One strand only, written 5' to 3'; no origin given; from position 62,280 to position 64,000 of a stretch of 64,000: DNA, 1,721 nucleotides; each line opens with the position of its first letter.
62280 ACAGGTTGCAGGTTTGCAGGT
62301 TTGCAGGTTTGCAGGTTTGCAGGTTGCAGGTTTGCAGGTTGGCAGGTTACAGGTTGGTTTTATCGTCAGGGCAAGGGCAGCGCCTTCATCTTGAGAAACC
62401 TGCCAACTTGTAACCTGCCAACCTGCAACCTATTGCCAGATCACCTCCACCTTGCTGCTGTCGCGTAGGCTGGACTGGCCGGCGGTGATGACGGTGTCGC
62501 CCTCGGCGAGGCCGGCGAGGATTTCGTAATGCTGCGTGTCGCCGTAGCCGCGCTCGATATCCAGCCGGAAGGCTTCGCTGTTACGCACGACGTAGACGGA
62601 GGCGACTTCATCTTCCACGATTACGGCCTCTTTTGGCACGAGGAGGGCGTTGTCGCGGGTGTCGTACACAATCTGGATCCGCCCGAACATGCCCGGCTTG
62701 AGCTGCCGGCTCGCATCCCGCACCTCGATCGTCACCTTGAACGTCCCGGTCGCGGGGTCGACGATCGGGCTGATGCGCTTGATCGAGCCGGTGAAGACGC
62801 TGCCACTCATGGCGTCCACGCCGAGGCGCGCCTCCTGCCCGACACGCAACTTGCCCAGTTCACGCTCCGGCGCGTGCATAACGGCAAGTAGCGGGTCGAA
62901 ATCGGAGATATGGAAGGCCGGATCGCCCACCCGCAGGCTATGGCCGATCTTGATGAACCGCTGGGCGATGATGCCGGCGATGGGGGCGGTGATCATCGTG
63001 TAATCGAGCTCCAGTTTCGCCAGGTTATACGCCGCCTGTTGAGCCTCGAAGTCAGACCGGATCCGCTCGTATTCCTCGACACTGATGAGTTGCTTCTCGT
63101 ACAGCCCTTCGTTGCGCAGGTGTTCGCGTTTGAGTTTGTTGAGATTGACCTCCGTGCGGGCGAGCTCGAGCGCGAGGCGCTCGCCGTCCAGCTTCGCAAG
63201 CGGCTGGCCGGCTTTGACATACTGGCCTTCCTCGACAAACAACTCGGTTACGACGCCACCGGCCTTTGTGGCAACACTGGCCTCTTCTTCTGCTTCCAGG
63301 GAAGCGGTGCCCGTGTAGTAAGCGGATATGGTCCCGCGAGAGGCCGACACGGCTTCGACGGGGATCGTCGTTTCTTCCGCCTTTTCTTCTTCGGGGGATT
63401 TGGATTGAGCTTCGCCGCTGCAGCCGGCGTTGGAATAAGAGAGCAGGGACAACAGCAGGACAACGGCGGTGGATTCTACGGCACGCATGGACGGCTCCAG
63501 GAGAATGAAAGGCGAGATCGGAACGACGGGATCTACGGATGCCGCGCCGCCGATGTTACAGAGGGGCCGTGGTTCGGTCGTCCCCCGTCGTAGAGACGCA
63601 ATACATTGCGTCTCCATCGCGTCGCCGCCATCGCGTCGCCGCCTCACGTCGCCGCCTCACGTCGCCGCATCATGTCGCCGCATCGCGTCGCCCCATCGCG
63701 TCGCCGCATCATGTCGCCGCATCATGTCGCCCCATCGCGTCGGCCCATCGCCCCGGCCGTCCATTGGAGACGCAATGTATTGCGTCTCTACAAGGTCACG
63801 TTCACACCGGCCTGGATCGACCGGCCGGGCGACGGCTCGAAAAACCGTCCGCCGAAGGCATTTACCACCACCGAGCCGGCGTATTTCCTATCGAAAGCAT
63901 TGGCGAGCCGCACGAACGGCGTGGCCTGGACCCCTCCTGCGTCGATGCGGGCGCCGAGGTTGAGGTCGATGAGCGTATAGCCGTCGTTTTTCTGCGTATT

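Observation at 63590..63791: MITE-like composite: perfect 27-bp inverted repeats around eleven 13/14-bp tandem units, between a TonB-dependent receptor stop and the efflux operon start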

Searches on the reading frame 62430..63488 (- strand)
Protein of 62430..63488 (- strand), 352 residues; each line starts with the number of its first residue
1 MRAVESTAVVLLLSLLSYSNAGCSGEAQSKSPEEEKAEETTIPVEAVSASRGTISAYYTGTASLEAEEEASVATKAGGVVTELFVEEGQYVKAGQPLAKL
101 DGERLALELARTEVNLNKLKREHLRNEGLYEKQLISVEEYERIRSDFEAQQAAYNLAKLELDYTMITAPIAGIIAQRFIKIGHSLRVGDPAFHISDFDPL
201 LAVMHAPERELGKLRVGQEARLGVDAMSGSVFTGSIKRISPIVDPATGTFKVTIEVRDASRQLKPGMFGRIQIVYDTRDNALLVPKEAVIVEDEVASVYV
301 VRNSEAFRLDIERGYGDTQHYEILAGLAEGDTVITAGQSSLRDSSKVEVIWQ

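Call 11: find_encoding_contigs(protein=window:62430-63488:-, flank=10000, max_places=10)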
Protein window:62430-63488:- (352 aa): 9 contigs read that carry it; 8 places shown.
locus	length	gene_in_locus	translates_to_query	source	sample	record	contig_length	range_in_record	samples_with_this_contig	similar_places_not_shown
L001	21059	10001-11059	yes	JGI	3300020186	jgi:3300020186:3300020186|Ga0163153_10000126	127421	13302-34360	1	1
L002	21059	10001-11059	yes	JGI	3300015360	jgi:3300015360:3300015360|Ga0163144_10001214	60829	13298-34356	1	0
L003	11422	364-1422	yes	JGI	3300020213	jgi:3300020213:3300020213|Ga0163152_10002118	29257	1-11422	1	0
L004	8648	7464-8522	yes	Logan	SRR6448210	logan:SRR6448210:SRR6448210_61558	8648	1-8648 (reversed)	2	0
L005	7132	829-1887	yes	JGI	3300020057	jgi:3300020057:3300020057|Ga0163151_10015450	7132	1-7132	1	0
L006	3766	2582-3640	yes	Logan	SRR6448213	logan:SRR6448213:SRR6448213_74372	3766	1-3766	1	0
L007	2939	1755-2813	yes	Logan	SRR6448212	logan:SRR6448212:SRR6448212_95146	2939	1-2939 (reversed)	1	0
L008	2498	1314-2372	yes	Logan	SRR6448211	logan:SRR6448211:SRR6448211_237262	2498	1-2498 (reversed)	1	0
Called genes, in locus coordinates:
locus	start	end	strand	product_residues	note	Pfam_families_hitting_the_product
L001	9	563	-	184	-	PF03050:DDE_Tnp_IS66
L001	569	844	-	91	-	-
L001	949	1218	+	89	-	-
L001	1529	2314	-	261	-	PF01026:TatD_DNase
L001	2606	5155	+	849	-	PF13180:PDZ_2 (weak), PF06580:His_kinase, PF02518:HATPase_c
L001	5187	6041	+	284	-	PF00072:Response_reg, PF04397:LytTR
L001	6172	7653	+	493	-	PF08486:SpoIID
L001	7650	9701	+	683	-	PF07715:Plug, PF00593:TonB_dep_Rec_b-barrel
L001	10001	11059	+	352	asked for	PF25984:BSH_YknX (faint), PF25919:BSH_CusB (faint), PF25917:BSH_RND, PF25973:BSH_CzcB, PF25954:Beta-barrel_RND_2, PF25989:YknX_C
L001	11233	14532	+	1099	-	PF00873:ACR_tran, PF03176:MMPL, PF00873:ACR_tran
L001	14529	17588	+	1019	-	PF00873:ACR_tran, PF03176:MMPL (weak), PF02355:SecD_SecF_C (faint)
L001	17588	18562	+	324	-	PF01300:Sua5_yciO_yrdC, PF03481:Sua5_C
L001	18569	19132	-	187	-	-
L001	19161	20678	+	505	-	PF00370:FGGY_N, PF02782:FGGY_C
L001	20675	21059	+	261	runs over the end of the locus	PF00005:ABC_tran, PF02463:SMC_N (faint), PF13175:AAA_15 (faint), PF13304:AAA_21 (weak)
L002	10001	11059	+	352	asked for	PF25984:BSH_YknX (faint), PF25919:BSH_CusB (faint), PF25917:BSH_RND, PF25973:BSH_CzcB, PF25954:Beta-barrel_RND_2, PF25989:YknX_C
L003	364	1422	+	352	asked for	PF25984:BSH_YknX (faint), PF25919:BSH_CusB (faint), PF25917:BSH_RND, PF25973:BSH_CzcB, PF25954:Beta-barrel_RND_2, PF25989:YknX_C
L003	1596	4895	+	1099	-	PF00873:ACR_tran, PF03176:MMPL, PF00873:ACR_tran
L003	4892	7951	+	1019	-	PF00873:ACR_tran, PF03176:MMPL (weak), PF02355:SecD_SecF_C (faint)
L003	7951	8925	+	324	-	PF01300:Sua5_yciO_yrdC, PF03481:Sua5_C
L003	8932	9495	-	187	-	-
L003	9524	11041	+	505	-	PF00370:FGGY_N, PF02782:FGGY_C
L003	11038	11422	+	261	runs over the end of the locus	PF00005:ABC_tran, PF02463:SMC_N (faint), PF13175:AAA_15 (faint), PF13304:AAA_21 (weak)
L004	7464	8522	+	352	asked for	PF25984:BSH_YknX (faint), PF25919:BSH_CusB (faint), PF25917:BSH_RND, PF25973:BSH_CzcB, PF25954:Beta-barrel_RND_2, PF25989:YknX_C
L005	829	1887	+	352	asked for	PF25984:BSH_YknX (faint), PF25919:BSH_CusB (faint), PF25917:BSH_RND, PF25973:BSH_CzcB, PF25954:Beta-barrel_RND_2, PF25989:YknX_C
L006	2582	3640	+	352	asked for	PF25984:BSH_YknX (faint), PF25919:BSH_CusB (faint), PF25917:BSH_RND, PF25973:BSH_CzcB, PF25954:Beta-barrel_RND_2, PF25989:YknX_C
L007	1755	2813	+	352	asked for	PF25984:BSH_YknX (faint), PF25919:BSH_CusB (faint), PF25917:BSH_RND, PF25973:BSH_CzcB, PF25954:Beta-barrel_RND_2, PF25989:YknX_C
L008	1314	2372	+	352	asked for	PF25984:BSH_YknX (faint), PF25919:BSH_CusB (faint), PF25917:BSH_RND, PF25973:BSH_CzcB, PF25954:Beta-barrel_RND_2, PF25989:YknX_C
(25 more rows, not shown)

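Call 32: find_homologous_proteins(query=window:62430-63488:-, max_evalue=1e-40)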
Query window:62430-63488:- (352 aa): 1467 proteins with E <= 1e-40 among 8000 candidates; the best 120 are listed.
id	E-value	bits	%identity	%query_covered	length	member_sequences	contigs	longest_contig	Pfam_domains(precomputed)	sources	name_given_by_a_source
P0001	2.8e-220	748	100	100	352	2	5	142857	PF25973.1,PF25984.1,PF25989.1,PF25919.1,PF25917.1,PF25954.1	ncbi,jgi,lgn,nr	ncbi:MAG: efflux RND transporter periplasmic adaptor subunit [Rhodothermales bacterium]|nr:efflux RN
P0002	7.1e-197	671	90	100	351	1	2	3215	PF25973.1,PF25984.1,PF25989.1,PF00364.29,PF25919.1,PF25917.1,PF25954.1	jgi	jgi:membrane fusion protein, multidrug efflux system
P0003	3.2e-179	613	80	100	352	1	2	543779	PF25973.1,PF25989.1,PF25919.1,PF25917.1,PF25975.1,PF25954.1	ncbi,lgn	ncbi:MAG: efflux RND transporter periplasmic adaptor subunit [Rhodothermales bacterium]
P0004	8.4e-168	576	76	100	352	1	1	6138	PF25973.1,PF25984.1,PF25989.1,PF25919.1,PF25917.1,PF25975.1,PF25954.1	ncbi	-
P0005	3.9e-145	501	71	96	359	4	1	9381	PF25973.1,PF25984.1,PF25989.1,PF25990.1,PF25967.1,PF25919.1,PF25917.1,PF25944.1,PF25975.1,PF25954.1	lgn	-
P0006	4.8e-145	501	71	93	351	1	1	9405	PF25973.1,PF25984.1,PF25989.1,PF25990.1,PF25919.1,PF25917.1,PF25885.1,PF25944.1,PF25975.1,PF25954.1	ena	-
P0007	5.9e-145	500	68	99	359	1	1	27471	PF25973.1,PF25984.1,PF25989.1,PF00364.29,PF25990.1,PF25967.1,PF25919.1,PF25917.1,PF25944.1,PF25975.1,PF25954.1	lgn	-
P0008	8.9e-145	500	71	93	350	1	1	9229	PF25973.1,PF25876.1,PF25989.1,PF25919.1,PF25917.1,PF25885.1,PF25944.1,PF25954.1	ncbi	-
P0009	2.8e-144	498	67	97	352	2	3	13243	PF25973.1,PF25989.1,PF00364.29,PF25990.1,PF25919.1,PF25917.1,PF25954.1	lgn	-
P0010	3.6e-144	498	70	88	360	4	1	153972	PF25973.1,PF25984.1,PF25989.1,PF00364.29,PF25990.1,PF25919.1,PF25917.1,PF25954.1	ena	-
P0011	3.9e-143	494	71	93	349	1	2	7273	PF25973.1,PF25984.1,PF25989.1,PF00364.29,PF25990.1,PF25919.1,PF25917.1,PF25944.1,PF25954.1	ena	-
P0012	2.5e-142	492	65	99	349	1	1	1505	PF25973.1,PF25984.1,PF25989.1,PF00364.29,PF25990.1,PF25919.1,PF25917.1,PF25954.1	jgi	jgi:membrane fusion protein (multidrug efflux system)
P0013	4.8e-142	491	68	93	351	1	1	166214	PF25973.1,PF25989.1,PF00364.29,PF25919.1,PF25917.1,PF25885.1,PF25975.1,PF25954.1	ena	-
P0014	1.3e-141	490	67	97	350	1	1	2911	PF25973.1,PF25984.1,PF25989.1,PF00364.29,PF25919.1,PF25917.1,PF25944.1,PF25975.1,PF25954.1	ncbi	-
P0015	1.3e-141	489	67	99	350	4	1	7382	PF25973.1,PF25984.1,PF25989.1,PF00364.29,PF25990.1,PF25919.1,PF25917.1,PF25944.1,PF25954.1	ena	-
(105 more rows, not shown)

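Call 33: find_encoding_contigs(protein=P0003, flank=10000, max_places=2)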
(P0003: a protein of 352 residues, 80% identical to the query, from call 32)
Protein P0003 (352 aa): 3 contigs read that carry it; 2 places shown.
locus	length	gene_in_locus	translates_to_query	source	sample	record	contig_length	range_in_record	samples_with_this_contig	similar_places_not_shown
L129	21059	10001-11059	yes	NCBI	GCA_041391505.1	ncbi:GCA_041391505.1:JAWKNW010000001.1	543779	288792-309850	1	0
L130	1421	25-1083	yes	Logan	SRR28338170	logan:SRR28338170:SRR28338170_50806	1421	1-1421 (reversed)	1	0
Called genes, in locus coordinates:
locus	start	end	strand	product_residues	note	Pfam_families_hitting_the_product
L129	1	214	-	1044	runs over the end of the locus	PF07494:Reg_prop (faint), PF07495:Y_Y_Y, PF02518:HATPase_c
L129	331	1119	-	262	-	PF01026:TatD_DNase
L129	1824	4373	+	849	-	PF01590:GAF (weak), PF13492:GAF_3 (weak), PF06580:His_kinase, PF02518:HATPase_c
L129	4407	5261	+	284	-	PF00072:Response_reg, PF04397:LytTR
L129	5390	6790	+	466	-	PF08486:SpoIID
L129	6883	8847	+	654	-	PF07715:Plug, PF00593:TonB_dep_Rec_b-barrel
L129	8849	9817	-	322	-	PF01112:Asparaginase_2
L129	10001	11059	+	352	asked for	PF25919:BSH_CusB (faint), PF25917:BSH_RND, PF25973:BSH_CzcB, PF25954:Beta-barrel_RND_2, PF25975:CzcB_C (faint), PF25989:YknX_C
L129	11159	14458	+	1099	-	PF00873:ACR_tran, PF03176:MMPL, PF00873:ACR_tran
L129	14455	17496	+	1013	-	PF00873:ACR_tran, PF02355:SecD_SecF_C (weak)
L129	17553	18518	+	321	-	PF01300:Sua5_yciO_yrdC, PF03481:Sua5_C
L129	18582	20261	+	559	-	PF01734:Patatin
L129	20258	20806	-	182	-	-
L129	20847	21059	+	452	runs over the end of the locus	PF00370:FGGY_N, PF02782:FGGY_C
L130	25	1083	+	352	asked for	PF25919:BSH_CusB (faint), PF25917:BSH_RND, PF25973:BSH_CzcB, PF25954:Beta-barrel_RND_2, PF25975:CzcB_C (faint), PF25989:YknX_C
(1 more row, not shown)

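Call 34: find_encoding_contigs(protein=P0002, flank=4000, max_places=2)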
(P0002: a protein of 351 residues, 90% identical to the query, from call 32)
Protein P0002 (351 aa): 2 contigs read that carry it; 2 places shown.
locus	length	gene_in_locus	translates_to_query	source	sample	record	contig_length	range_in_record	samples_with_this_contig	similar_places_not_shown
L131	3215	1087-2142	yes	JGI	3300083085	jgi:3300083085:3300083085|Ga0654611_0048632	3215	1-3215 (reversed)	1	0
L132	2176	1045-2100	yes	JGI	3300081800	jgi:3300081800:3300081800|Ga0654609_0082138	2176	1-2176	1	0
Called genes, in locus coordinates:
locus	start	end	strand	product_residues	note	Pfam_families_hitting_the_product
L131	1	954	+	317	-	?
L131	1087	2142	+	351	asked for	PF25919:BSH_CusB (faint), PF00364:Biotin_lipoyl (faint), PF25917:BSH_RND, PF25973:BSH_CzcB, PF25984:BSH_YknX (weak), PF25954:Beta-barrel_RND_2, PF25989:YknX_C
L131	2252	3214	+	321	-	?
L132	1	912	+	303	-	?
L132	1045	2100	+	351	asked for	PF25919:BSH_CusB (faint), PF00364:Biotin_lipoyl (faint), PF25917:BSH_RND, PF25973:BSH_CzcB, PF25984:BSH_YknX (weak), PF25954:Beta-barrel_RND_2, PF25989:YknX_C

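Call 35: find_encoding_contigs(protein=P0004, flank=6000, max_places=2)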
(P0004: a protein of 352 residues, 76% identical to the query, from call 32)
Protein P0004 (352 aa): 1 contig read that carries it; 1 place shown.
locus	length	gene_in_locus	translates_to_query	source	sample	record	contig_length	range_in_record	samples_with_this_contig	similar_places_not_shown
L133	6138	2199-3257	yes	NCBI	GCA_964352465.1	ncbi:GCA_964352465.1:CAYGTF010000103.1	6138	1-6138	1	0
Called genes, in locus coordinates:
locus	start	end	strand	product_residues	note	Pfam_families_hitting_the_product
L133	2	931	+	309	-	?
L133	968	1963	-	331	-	PF01112:Asparaginase_2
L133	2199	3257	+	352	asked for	PF25917:BSH_RND, PF25919:BSH_CusB, PF25973:BSH_CzcB, PF25984:BSH_YknX (faint), PF25954:Beta-barrel_RND_2, PF25975:CzcB_C (weak), PF25989:YknX_C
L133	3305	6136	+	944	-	?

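Call 55: list_cluster_members(proteins=[P0001])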
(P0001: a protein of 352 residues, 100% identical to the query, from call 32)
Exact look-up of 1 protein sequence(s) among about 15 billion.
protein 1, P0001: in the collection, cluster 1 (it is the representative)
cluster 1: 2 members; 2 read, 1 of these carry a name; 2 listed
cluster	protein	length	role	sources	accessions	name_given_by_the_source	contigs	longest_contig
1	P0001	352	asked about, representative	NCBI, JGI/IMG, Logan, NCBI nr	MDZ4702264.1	MAG: efflux RND transporter periplasmic adaptor subunit [Rhodothermales bacterium] | efflux RND transporter periplasmic adaptor subunit [Rhodothermales bacterium]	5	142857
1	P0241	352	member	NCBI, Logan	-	-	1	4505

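Call 56: find_encoding_contigs(protein=P0241, flank=5000, max_places=4)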
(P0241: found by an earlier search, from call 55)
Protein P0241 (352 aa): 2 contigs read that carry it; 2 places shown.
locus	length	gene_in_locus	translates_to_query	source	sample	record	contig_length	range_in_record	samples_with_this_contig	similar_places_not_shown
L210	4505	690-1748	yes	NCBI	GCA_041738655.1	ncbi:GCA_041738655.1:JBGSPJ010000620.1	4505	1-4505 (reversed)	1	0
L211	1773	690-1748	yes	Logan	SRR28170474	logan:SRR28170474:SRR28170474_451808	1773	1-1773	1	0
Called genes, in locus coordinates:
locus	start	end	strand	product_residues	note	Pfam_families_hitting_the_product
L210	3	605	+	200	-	?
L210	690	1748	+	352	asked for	PF25919:BSH_CusB (faint), PF00364:Biotin_lipoyl (faint), PF25917:BSH_RND, PF25973:BSH_CzcB, PF25984:BSH_YknX (weak), PF25954:Beta-barrel_RND_2, PF25989:YknX_C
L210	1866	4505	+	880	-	?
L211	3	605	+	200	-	?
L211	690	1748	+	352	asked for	PF25919:BSH_CusB (faint), PF00364:Biotin_lipoyl (faint), PF25917:BSH_RND, PF25973:BSH_CzcB, PF25984:BSH_YknX (weak), PF25954:Beta-barrel_RND_2, PF25989:YknX_C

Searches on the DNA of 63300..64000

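Call 9: search_rna_families(source=window, start=63300, end=64000, threshold=evalue, max_evalue=1)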
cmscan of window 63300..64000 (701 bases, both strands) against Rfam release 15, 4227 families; matches with E-value up to 1: 0.
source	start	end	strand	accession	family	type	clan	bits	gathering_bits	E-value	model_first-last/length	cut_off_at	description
